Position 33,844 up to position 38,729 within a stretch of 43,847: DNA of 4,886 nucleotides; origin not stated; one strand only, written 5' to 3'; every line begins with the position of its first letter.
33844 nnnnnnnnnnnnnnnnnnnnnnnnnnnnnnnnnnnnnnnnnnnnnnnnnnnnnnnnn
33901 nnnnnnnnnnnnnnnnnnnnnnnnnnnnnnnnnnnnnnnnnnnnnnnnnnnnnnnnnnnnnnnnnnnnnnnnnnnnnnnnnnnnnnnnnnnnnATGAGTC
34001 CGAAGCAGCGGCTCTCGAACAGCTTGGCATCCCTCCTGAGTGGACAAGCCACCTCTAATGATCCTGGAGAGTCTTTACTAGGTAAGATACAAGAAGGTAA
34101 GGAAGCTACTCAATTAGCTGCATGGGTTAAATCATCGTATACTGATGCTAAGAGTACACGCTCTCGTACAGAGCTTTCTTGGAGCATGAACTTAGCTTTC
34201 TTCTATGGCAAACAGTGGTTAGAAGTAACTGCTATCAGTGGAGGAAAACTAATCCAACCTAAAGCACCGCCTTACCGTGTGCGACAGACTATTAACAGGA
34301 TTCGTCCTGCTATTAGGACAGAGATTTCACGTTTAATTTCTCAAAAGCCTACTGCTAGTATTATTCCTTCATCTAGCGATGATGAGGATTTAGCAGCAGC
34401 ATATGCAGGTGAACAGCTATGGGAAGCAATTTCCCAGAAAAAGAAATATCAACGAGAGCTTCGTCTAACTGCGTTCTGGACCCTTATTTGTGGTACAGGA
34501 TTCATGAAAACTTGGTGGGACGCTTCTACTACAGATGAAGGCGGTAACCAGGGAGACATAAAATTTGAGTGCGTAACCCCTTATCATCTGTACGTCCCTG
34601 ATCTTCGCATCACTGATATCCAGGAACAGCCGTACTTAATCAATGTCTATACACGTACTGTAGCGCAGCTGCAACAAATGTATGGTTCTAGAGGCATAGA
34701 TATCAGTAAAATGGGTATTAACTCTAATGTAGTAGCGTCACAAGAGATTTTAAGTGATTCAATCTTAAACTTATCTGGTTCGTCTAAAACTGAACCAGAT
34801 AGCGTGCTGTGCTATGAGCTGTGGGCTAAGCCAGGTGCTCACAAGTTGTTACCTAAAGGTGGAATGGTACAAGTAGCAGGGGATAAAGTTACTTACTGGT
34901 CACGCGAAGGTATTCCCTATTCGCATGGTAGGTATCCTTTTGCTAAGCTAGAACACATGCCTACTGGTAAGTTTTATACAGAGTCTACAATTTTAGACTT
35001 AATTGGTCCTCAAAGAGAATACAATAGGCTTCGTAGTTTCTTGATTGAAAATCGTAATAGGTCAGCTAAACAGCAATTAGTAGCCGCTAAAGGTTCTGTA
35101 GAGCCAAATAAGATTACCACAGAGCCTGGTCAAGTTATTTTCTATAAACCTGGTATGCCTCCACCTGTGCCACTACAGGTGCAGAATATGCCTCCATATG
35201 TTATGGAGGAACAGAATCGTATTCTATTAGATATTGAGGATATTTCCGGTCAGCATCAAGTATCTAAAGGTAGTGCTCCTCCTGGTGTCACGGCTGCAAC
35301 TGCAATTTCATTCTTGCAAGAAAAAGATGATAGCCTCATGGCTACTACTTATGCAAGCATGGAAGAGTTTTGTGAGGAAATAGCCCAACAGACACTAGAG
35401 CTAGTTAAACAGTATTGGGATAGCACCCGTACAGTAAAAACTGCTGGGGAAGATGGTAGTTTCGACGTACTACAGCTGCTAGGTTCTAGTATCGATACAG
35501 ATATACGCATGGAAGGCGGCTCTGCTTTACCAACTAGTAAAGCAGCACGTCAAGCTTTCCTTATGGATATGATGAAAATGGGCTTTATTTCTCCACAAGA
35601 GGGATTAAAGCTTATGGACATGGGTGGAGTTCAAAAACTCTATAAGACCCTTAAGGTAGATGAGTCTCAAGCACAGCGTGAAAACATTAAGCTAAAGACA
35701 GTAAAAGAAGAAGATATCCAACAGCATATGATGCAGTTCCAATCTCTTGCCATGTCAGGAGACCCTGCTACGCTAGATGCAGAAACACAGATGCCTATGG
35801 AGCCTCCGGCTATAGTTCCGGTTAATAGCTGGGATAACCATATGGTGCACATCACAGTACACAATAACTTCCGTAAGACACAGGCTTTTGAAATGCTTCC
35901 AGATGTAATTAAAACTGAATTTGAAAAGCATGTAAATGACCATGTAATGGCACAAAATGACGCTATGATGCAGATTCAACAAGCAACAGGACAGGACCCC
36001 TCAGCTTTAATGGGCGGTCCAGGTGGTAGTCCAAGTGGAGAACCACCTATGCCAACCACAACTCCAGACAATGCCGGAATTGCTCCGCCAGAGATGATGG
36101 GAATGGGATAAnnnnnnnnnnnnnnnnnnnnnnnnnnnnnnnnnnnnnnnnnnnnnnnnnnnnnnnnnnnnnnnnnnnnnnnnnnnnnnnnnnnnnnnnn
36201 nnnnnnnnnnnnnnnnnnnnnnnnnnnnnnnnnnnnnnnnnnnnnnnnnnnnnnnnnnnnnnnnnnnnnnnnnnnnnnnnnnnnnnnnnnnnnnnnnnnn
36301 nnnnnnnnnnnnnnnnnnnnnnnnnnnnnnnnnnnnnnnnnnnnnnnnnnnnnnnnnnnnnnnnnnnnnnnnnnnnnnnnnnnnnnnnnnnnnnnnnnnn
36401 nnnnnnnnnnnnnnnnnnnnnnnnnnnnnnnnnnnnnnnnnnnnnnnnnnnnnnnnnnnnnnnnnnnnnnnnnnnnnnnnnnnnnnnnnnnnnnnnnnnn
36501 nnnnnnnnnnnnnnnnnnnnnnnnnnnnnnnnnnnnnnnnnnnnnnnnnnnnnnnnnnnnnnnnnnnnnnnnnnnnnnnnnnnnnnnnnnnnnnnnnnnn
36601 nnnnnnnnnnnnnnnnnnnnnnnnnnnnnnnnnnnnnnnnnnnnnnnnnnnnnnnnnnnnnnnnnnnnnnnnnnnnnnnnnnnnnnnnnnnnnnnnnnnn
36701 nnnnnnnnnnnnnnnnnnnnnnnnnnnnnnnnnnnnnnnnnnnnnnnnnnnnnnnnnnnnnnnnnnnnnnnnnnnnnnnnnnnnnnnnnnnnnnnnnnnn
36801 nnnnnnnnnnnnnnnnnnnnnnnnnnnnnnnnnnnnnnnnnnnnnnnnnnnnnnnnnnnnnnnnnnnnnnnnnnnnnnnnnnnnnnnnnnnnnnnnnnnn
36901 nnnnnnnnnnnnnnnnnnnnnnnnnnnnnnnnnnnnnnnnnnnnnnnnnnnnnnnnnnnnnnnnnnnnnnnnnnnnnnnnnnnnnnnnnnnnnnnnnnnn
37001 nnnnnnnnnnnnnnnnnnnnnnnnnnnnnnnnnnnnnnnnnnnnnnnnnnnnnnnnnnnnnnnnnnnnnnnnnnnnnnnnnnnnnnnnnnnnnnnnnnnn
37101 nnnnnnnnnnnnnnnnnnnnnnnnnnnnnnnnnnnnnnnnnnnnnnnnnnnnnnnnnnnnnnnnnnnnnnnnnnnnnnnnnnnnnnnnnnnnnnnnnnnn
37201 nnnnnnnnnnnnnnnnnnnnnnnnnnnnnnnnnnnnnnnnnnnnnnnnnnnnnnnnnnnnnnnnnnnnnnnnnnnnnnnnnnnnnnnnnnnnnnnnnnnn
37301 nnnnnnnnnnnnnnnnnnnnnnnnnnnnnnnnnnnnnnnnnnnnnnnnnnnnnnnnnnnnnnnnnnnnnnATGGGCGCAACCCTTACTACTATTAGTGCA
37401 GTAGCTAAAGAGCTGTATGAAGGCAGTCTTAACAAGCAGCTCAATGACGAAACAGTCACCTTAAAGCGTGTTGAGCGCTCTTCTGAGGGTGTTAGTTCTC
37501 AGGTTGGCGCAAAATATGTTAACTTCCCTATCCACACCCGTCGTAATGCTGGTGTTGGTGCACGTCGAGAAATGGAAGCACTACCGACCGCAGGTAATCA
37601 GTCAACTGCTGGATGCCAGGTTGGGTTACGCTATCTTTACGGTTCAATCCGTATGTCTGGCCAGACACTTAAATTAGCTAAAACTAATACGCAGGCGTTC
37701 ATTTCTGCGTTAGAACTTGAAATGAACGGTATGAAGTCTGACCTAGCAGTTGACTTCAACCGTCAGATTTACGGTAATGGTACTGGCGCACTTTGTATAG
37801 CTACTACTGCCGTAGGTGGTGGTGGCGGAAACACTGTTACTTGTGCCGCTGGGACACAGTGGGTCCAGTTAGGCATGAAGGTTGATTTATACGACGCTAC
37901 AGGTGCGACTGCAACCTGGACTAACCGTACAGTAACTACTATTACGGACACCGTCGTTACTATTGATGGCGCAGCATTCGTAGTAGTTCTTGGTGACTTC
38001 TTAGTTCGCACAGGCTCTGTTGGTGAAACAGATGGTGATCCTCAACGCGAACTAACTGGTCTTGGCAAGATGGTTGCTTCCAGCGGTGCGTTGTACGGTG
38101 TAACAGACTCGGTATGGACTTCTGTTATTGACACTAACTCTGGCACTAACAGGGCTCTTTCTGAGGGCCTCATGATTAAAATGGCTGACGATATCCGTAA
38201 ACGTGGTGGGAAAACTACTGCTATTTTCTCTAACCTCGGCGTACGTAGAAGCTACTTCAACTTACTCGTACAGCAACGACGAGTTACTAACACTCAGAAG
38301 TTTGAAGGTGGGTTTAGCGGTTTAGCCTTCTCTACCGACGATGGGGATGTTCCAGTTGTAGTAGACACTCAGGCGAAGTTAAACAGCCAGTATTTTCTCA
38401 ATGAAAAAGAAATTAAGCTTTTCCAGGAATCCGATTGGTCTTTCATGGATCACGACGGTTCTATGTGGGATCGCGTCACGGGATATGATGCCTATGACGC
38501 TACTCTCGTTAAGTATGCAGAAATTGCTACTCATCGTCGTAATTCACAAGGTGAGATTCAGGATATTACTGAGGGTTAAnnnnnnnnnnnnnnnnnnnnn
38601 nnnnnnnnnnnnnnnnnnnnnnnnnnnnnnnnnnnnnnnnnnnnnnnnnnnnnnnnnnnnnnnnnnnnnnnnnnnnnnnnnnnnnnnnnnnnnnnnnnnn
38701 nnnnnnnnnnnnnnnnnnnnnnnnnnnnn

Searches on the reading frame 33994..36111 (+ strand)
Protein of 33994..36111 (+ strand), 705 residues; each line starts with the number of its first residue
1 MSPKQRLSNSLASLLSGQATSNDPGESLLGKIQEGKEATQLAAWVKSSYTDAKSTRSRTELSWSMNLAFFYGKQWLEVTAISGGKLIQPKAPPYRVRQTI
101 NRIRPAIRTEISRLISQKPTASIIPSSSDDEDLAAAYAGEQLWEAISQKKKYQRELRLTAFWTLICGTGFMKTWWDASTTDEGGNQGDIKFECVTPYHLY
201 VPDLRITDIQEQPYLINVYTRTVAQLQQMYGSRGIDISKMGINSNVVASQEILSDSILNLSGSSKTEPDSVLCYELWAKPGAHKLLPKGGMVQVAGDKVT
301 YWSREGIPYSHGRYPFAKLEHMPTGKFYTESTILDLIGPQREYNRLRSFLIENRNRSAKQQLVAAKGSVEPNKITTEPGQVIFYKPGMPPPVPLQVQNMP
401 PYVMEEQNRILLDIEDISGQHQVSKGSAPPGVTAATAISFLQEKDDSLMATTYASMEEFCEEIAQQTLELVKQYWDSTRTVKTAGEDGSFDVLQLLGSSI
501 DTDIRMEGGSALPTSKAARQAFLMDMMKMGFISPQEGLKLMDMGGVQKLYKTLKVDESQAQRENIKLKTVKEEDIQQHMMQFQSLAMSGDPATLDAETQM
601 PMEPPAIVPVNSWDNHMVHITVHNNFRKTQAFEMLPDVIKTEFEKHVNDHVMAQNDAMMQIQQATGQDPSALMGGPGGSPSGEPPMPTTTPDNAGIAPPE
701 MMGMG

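Call 11: search_protein_families(library=pfam, proteins=[window:33994-36111:+], max_evalue=0.001)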
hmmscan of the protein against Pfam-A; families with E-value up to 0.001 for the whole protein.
window:33994-36111:+ (705 aa): 2 families
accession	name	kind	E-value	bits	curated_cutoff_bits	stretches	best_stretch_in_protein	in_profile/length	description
PF16510.12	P22_portal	-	2.6e-28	99.3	26.1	1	94-587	42-577/594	Phage P22-like portal protein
PF23899.1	SU10_portal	-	3.8e-14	52.5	30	1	129-552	141-548/593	Phage SU10 portal protein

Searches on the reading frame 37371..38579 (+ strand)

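Call 11: search_protein_families(library=pfam, proteins=[window:37371-38579:+], max_evalue=0.001)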
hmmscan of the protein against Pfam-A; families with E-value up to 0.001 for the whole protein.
window:37371-38579:+ (402 aa): 1 family
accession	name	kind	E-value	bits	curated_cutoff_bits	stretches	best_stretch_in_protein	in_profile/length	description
PF17236.8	SU10_MCP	-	4.5e-07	30.1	24.1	1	216-390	130-280/292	SU10 major capsid protein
